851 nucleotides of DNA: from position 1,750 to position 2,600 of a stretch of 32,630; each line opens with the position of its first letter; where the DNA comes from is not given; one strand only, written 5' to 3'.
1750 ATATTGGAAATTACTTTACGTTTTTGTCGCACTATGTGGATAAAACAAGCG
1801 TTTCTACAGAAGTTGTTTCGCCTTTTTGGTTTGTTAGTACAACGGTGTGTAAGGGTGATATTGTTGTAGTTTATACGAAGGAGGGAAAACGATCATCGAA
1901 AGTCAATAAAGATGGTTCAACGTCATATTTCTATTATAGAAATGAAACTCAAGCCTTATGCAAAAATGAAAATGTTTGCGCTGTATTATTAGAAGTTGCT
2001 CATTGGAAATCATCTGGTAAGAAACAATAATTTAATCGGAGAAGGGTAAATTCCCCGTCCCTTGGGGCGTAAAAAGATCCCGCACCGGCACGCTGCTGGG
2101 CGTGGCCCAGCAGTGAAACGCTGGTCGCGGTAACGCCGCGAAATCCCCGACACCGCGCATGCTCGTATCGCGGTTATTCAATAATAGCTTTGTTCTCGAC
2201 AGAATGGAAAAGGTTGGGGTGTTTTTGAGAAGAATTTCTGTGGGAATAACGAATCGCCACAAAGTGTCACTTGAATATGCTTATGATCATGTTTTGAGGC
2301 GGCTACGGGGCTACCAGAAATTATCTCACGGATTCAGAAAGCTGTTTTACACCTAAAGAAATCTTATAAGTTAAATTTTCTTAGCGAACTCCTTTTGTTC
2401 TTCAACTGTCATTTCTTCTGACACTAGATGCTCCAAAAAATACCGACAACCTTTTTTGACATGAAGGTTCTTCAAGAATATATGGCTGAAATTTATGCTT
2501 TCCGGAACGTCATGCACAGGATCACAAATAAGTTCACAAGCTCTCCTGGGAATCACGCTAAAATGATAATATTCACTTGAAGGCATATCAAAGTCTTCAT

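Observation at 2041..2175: Isolated GC-rich multi-hairpin element downstream of the promoter-bearing cassette: candidate structured RNA, possibly a CRISPR-repeat-like decoy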

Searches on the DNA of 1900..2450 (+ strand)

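Call 8: search_rna_families(source=window, start=1900, end=2450, threshold=evalue, max_evalue=10, show_alignments=3)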
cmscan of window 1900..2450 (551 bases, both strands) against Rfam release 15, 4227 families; matches with E-value up to 10: 2.
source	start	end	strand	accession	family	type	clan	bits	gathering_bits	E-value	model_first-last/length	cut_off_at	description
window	2086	2120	+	RF03006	M23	Gene; sRNA;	-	18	41.2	0.89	1-53/53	no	M23 RNA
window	2044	2081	-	RF02975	DUF3800-XI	Gene; sRNA;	-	11.9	37.8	5.2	1-48/48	no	DUF3800-XI RNA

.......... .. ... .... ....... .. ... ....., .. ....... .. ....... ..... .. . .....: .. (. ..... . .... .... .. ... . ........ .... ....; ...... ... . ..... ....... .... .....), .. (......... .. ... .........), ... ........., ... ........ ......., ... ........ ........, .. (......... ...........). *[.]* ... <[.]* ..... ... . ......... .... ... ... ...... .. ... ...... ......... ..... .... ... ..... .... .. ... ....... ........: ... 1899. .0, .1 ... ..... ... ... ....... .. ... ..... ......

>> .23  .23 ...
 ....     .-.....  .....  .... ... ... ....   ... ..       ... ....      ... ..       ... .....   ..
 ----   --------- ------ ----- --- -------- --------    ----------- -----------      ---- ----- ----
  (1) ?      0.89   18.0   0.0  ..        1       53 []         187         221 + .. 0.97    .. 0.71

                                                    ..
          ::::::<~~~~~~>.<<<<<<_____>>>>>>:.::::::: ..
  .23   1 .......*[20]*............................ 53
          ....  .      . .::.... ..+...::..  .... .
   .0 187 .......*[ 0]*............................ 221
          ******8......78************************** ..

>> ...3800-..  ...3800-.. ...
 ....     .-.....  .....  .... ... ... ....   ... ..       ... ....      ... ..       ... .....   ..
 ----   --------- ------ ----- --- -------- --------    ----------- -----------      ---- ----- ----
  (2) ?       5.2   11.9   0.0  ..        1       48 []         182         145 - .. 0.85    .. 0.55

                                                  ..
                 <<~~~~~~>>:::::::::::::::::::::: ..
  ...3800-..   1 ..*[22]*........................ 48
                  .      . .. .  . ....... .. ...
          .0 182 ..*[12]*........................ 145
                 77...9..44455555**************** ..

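Call 10: search_dna_similar(query=window:2031-2370:+, collection=phages, mode=distant, max_evalue=1)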
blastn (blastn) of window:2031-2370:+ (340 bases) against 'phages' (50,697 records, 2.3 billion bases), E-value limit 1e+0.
No match.

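Call 36: search_dna_similar(query=window:2031-2200:+, collection=plasmids, mode=distant, max_evalue=10)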
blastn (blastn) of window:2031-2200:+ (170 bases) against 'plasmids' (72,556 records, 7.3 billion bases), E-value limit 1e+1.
Records with a match: 194; places in all: 196; records where one place covers at least 80% of the query: 0.
Best place of each record, by identity: >=99% 2; 95-99% 138; 90-95% 24; 80-90% 28; 60-80% 2.
By first word of the organism name: Ralstonia 132; Vibrio 16; Paracoccus 6; Azospirillum 5; Cupriavidus 4; Methylobacterium 3; Streptomyces 3; Sinorhizobium 2; Variovorax 2; Embleya 2; and 17 more.
By predicted mobility (MOB-suite, as given by PLSDB): mobilizable 113; non-mobilizable 68; conjugative 13.
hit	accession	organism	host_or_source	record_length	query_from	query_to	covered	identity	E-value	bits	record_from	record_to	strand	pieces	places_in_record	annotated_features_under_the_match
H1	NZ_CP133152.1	Sinorhizobium chiapasense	Acaciella angustissima,cell culture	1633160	53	100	28%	79.6%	6e+0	38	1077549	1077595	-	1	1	none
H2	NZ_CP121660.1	Sinorhizobium terangae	Desmanthus virgatus,cell culture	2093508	54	100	28%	78.7%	6e+0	37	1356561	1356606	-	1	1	none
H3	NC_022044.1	Paracoccus aminophilus JCM 7686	-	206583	53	97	26%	82.0%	6e+0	37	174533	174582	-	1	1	hypothetical protein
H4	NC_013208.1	Alicyclobacillus acidocaldarius subsp. acidocaldarius DSM ...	-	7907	32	69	22%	84.2%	2e+0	39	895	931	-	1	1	phage/plasmid primase, P4 family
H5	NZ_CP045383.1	Labrenzia sp. THAF35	pure culture,Surface of a polyethylene ...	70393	34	72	23%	82.1%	2e+0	40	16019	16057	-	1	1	LysR family transcriptional regulator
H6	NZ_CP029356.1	Azospirillum thermophilum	cell culture,hot spring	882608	46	81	21%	83.8%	6e+0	37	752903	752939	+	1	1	cadherin-like domain-containing protein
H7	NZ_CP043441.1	Cupriavidus campinensis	cell culture,soil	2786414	50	83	20%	85.3%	2e+0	40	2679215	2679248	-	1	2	none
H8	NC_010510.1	Methylobacterium radiotolerans JCM 2831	-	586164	49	83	21%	82.9%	6e+0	37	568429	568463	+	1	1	PAS domain-containing protein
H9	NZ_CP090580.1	Methylobacterium radiotolerans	Pure isolate,Urban soil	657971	49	83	21%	82.9%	6e+0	37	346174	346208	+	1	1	PAS domain-containing protein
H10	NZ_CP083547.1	Leisingera sp. M658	-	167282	49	83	21%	82.9%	6e+0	37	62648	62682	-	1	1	FAD:protein FMN transferase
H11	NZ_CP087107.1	Methylobacterium sp. NMS14P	Coffea arabica,Pure culture,root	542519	49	83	21%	82.9%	6e+0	37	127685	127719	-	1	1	PAS domain-containing protein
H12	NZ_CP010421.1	Azotobacter chroococcum NCIMB 8003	cell culture,soil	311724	51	80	18%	86.7%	6e+0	37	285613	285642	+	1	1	LysR family transcriptional regulator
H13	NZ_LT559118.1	Nonomuraea gerenzanensis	-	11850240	51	80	18%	86.7%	6e+0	37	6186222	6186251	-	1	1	none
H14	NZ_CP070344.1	Variovorax sp. PDNC026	cell culture,Plastic debris in ...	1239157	54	81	16%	92.9%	1e-1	43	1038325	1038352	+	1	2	none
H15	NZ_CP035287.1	Paracoccus versutus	whole organism,soil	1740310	53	81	17%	89.7%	2e+0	40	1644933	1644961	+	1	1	none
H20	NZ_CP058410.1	Trichlorobacter lovleyi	whole genome,river sediment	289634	13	39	16%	96.3%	4e-2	46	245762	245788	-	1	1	none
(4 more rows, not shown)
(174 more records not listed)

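Call 39: get_annotated_region(hit=H20, flank=1500)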
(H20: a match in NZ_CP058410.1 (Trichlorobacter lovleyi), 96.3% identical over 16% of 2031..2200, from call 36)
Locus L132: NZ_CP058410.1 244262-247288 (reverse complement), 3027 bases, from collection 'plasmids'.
description: Trichlorobacter lovleyi strain IAE plasmid pIAE1, complete sequence
organism: Trichlorobacter lovleyi (NCBI taxid 313985)
taxonomy: Bacteria; Thermodesulfobacteriota; Desulfuromonadia; Geobacterales; Geobacteraceae; Trichlorobacter; Trichlorobacter lovleyi
host: -; source: whole genome,river sediment; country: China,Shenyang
typing (MOB-suite, as given by PLSDB): non-mobilizable; mating-pair formation MPF_T
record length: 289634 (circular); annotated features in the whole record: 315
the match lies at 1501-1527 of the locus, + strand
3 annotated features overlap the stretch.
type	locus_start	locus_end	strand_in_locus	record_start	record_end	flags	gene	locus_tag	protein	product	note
CDS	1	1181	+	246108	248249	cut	shc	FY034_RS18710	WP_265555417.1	squalene--hopene cyclase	GO:0019746 - hopanoid biosynthetic process [Evidence IEA]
CDS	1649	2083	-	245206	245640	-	-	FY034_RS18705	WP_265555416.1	IS630 family transposase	-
CDS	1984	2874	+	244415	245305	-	-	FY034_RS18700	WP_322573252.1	transposase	GO:0006313 - DNA transposition [Evidence IEA]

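Call 41: search_dna_similar(query=L132:1480-1660:+, collection=plasmids, mode=distant, max_evalue=0.01, max_rows=40)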
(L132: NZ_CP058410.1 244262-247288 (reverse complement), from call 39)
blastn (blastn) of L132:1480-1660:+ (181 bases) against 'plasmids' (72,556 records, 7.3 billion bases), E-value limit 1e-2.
Records with a match: 3; places in all: 3; records where one place covers at least 80% of the query: 1.
Best place of each record, by identity: >=99% 1; 60-80% 2.
By first word of the organism name: Xenorhabdus 2; Trichlorobacter 1.
By predicted mobility (MOB-suite, as given by PLSDB): non-mobilizable 3.
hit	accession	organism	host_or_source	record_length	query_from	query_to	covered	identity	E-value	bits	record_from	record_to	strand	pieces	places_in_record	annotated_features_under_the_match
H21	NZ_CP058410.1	Trichlorobacter lovleyi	whole genome,river sediment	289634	1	181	100%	100.0%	2e-87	327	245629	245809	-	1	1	IS630 family transposase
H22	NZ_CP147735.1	Xenorhabdus sp. TH1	Steinernema sp. a AB-2023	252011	11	106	53%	75.2%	1e-8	66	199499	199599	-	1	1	none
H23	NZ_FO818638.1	Xenorhabdus bovienii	-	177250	11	105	52%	74.0%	2e-6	60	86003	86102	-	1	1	none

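Call 42: get_annotated_region(hit=H22, flank=3000)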
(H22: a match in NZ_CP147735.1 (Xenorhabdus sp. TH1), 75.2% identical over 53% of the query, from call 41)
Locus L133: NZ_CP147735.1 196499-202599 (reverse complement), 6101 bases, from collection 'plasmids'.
description: Xenorhabdus sp. TH1 plasmid unnamed1, complete sequence
organism: Xenorhabdus sp. TH1 (NCBI taxid 3130166)
taxonomy: Bacteria; Pseudomonadota; Gammaproteobacteria; Enterobacterales; Morganellaceae; Xenorhabdus; Xenorhabdus sp. TH1
host: -; source: Steinernema sp. a AB-2023; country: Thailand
typing (MOB-suite, as given by PLSDB): non-mobilizable
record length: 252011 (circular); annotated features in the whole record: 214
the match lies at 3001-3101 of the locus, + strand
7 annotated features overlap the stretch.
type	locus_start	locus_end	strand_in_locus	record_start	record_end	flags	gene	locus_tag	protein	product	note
CDS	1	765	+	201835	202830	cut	-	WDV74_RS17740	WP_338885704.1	hypothetical protein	-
CDS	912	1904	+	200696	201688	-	-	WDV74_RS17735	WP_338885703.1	hypothetical protein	-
CDS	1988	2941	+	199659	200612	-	-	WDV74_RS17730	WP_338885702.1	filamentous hemagglutinin N-terminal domain-containing protein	-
CDS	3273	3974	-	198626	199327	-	-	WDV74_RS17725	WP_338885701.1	IS6 family transposase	-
CDS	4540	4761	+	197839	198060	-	-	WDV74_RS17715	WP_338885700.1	hypothetical protein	-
CDS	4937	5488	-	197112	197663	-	-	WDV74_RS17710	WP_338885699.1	GNAT family N-acetyltransferase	-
CDS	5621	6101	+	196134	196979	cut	-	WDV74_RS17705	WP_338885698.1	helix-turn-helix domain-containing protein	-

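Call 43: get_annotated_region(hit=H23, flank=3000)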
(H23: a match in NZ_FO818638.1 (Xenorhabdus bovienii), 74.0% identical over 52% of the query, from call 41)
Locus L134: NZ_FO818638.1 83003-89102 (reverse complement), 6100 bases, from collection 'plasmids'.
description: Xenorhabdus bovienii strain CS03 plasmid megaplasmid, complete sequence
organism: Xenorhabdus bovienii (NCBI taxid 40576)
taxonomy: Bacteria; Pseudomonadota; Gammaproteobacteria; Enterobacterales; Morganellaceae; Xenorhabdus; Xenorhabdus bovienii
host: -; source: -; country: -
typing (MOB-suite, as given by PLSDB): non-mobilizable; replicon rep_cluster_1003
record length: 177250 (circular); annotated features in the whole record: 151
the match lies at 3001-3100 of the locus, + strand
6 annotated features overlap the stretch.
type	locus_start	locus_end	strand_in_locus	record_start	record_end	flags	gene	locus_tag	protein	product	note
CDS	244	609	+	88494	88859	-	-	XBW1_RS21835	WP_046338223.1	helix-turn-helix transcriptional regulator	-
CDS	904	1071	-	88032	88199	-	-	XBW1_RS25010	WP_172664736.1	hypothetical protein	-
CDS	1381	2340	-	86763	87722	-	-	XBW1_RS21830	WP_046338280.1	hypothetical protein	-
CDS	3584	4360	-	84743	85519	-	-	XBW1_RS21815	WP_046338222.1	hypothetical protein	-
CDS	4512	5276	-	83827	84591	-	-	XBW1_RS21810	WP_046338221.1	hypothetical protein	-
CDS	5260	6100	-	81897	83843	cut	-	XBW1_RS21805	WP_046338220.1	lipase family protein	-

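Call 45: search_rna_families(sources=[L132, L133, L134], threshold=evalue, max_evalue=1, show_alignments=3)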
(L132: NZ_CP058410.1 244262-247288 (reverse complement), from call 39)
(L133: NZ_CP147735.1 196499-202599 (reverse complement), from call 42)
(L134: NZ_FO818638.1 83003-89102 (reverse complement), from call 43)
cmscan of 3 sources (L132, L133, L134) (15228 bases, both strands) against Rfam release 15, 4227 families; matches with E-value up to 1: 7.
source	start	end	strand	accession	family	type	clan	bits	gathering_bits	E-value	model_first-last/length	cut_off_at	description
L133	3139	3215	-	RF00029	Intron_gpII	Intron;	-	40.4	40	4.1e-05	1-77/77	no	Group II catalytic intron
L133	2935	3103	+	RF02079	STnc180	Gene; sRNA;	-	26.5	50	0.11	1-208/208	no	Enterobacterial sRNA STnc180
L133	3179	3214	-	RF04356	Plastid-ndhA-ndhB-1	Intron;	CL00155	25.1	61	0.053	8-44/49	no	Plastid-ndhA-ndhB-1 group II-D5 intron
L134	3022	3099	+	RF02837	anti-hemB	Gene; sRNA;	-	23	49.5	0.11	1-81/81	no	Burkholderia RNA 7 (anti-hemB)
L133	3022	3099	+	RF02837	anti-hemB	Gene; sRNA;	-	20.9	49.5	0.45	1-81/81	no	Burkholderia RNA 7 (anti-hemB)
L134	4476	4525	+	RF02349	psRNA2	Gene; sRNA;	-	20.1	65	0.26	86-137/201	no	Proteobacterial sRNA psRNA2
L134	1197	1259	-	RF01123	sR35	Gene; snRNA; snoRNA; CD-box;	-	18.7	60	0.78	1-57/57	no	Small nucleolar RNA sR35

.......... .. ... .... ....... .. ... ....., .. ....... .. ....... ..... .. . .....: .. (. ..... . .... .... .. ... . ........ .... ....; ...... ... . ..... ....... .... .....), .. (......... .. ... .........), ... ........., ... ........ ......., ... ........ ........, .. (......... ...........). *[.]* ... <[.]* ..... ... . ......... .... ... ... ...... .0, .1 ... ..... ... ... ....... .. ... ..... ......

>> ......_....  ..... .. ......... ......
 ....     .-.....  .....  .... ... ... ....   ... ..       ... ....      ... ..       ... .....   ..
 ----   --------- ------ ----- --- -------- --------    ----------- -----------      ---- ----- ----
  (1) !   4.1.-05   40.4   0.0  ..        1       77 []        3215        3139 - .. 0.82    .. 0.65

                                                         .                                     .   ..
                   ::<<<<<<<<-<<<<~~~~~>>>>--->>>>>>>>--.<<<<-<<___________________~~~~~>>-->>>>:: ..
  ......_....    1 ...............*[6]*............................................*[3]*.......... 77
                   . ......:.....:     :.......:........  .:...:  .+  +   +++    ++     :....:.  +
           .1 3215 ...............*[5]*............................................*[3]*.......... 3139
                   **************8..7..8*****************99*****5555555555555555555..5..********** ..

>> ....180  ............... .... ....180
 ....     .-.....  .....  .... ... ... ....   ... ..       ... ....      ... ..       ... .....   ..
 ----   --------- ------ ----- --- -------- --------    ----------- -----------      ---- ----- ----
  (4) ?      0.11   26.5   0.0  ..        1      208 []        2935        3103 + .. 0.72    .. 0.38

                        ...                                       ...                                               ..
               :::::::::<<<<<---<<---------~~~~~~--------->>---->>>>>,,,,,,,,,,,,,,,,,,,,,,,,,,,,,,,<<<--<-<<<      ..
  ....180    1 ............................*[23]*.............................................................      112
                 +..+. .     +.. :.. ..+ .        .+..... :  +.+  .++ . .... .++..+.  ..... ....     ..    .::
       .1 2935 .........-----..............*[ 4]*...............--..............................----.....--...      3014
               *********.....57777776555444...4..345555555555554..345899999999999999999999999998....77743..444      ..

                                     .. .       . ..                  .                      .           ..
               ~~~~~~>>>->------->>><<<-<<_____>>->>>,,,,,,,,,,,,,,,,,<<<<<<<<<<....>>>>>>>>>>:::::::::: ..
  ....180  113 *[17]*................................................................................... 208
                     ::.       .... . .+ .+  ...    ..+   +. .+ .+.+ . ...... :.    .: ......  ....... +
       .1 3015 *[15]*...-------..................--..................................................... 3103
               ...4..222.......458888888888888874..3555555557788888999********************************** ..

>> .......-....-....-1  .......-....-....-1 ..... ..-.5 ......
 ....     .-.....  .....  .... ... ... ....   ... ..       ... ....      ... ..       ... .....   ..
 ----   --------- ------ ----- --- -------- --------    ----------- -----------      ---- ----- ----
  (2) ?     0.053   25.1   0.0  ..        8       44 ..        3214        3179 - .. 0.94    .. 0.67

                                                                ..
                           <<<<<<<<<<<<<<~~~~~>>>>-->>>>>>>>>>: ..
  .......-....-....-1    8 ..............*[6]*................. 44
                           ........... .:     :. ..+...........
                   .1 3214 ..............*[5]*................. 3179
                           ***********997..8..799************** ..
